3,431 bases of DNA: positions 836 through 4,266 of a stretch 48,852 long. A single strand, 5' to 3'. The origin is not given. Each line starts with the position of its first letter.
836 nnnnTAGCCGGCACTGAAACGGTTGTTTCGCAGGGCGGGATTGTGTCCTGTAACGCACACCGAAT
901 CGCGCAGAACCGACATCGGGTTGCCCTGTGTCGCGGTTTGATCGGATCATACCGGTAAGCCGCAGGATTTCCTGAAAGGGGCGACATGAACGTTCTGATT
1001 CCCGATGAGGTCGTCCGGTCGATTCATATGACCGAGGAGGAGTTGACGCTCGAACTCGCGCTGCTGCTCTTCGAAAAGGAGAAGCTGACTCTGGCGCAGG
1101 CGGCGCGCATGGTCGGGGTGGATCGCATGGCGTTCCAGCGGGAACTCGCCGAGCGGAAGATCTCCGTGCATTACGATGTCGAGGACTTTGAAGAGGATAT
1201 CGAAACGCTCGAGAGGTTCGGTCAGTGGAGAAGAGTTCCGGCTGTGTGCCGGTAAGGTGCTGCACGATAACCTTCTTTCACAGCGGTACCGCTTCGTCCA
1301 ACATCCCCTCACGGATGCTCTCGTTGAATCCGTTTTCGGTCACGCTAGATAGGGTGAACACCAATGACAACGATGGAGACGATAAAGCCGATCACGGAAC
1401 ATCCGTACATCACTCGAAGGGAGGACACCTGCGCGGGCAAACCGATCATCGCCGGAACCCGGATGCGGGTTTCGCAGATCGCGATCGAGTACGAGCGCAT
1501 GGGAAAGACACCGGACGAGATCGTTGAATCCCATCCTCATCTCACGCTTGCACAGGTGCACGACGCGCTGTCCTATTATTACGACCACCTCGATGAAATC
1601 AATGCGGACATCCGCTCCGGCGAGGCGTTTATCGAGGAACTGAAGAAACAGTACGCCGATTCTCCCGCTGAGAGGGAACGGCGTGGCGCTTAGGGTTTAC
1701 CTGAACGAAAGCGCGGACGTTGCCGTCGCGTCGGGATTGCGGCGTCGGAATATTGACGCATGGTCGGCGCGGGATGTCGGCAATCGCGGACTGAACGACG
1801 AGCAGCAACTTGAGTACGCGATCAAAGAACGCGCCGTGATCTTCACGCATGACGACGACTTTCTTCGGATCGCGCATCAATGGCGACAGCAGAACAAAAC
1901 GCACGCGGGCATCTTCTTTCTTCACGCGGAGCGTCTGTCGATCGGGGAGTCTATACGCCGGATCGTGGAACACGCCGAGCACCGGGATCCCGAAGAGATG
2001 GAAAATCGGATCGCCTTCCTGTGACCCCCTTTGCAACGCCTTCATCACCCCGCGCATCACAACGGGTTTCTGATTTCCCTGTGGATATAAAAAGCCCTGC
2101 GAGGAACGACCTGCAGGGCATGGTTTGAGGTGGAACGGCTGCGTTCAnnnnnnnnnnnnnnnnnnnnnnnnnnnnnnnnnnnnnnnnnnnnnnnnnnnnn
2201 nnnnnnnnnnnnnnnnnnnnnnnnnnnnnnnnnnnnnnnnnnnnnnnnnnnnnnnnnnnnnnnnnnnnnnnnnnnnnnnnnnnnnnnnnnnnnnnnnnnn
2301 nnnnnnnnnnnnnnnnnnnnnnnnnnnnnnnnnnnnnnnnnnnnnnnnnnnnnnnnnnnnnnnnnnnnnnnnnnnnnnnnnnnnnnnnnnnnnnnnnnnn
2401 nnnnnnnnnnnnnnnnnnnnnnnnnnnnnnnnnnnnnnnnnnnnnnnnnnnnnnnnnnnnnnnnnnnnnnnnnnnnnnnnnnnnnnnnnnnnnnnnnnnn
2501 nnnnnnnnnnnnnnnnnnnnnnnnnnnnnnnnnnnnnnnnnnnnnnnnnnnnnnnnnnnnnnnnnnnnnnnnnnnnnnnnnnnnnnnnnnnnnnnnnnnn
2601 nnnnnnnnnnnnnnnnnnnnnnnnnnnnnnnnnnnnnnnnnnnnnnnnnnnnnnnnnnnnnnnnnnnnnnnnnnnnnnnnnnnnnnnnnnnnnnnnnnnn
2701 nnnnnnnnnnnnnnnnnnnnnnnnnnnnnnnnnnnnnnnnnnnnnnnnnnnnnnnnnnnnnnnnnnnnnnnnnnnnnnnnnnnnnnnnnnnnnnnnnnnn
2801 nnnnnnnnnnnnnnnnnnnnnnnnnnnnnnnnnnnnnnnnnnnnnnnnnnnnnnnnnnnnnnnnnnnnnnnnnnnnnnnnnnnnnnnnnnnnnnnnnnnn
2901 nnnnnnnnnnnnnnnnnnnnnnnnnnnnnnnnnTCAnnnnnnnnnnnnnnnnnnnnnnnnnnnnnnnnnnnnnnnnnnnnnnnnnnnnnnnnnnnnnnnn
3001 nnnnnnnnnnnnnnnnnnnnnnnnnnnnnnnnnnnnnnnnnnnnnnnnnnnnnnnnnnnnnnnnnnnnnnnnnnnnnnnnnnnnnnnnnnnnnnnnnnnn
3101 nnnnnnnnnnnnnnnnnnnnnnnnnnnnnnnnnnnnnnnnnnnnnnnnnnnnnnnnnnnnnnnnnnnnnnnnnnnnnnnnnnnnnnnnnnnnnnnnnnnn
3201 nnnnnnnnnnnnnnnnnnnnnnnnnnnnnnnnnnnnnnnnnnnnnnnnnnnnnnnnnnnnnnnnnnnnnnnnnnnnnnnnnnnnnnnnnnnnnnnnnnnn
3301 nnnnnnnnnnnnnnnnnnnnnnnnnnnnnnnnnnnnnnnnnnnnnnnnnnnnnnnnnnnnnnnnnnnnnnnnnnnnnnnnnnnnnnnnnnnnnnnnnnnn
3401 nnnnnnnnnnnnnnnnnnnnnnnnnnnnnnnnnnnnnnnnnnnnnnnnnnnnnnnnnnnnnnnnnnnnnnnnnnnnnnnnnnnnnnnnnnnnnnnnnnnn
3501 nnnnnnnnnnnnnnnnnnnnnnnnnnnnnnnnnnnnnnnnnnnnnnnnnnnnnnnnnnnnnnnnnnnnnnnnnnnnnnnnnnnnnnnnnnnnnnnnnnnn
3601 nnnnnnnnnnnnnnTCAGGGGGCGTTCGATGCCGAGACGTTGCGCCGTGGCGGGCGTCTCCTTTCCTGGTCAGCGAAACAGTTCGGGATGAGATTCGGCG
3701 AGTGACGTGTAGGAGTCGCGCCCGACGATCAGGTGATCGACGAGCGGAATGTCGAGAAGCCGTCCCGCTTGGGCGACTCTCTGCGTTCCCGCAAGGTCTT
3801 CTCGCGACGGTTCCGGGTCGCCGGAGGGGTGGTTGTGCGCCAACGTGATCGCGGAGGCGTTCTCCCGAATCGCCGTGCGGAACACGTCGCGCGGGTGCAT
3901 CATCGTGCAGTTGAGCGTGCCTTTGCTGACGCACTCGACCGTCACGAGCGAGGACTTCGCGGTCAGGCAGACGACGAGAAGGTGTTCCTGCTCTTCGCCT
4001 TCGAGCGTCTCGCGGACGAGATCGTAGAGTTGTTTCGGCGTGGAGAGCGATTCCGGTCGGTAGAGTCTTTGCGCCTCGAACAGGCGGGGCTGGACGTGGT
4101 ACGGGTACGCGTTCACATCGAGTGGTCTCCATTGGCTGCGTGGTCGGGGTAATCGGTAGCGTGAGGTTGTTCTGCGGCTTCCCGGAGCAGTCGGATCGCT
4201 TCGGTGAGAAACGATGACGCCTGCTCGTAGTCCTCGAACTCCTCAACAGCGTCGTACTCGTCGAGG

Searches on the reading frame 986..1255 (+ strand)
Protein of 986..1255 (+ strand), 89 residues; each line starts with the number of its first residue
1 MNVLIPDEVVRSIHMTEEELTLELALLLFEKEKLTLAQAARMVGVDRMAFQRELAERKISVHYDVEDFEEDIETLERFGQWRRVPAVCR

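Call 24: search_protein_families(library=pfam, proteins=[window:986-1255:+], max_evalue=0.001)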
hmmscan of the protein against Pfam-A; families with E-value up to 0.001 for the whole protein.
window:986-1255:+ (89 aa): 1 family
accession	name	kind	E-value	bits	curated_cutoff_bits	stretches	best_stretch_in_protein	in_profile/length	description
PF03683.19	UPF0175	-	4.2e-24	84.5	27.9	1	5-74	1-75/75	Uncharacterised protein family (UPF0175)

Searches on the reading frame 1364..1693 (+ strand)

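Call 24: search_protein_families(library=pfam, proteins=[window:1364-1693:+], max_evalue=0.001)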
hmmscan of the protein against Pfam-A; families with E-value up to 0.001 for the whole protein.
window:1364-1693:+ (109 aa): 1 family
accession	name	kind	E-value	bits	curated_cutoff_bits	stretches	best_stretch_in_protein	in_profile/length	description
PF04255.20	DUF433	-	2.6e-19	69.2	23.6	1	16-72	1-56/56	Protein of unknown function (DUF433)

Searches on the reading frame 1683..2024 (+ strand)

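Call 24: search_protein_families(library=pfam, proteins=[window:1683-2024:+], max_evalue=0.001)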
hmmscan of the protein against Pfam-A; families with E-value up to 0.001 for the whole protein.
window:1683-2024:+ (113 aa): 1 family
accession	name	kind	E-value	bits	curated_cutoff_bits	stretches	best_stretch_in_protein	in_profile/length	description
PF18480.7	DUF5615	-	3.2e-13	49.9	23.8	1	4-110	2-104/110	Domain of unknown function (DUF5615)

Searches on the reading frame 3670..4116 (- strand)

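Call 24: search_protein_families(library=pfam, proteins=[window:3670-4116:-], max_evalue=0.001)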
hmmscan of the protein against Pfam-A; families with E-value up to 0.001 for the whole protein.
window:3670-4116:- (148 aa): 2 families
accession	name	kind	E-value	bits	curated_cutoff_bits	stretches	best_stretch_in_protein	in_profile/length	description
PF04002.20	RadC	-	2.3e-42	144.2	22.1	1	25-142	2-119/121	RadC-like JAB domain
PF14464.11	Prok-JAB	-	8.4e-05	22.9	25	1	54-115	31-94/114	Prokaryotic homologs of the JAB domain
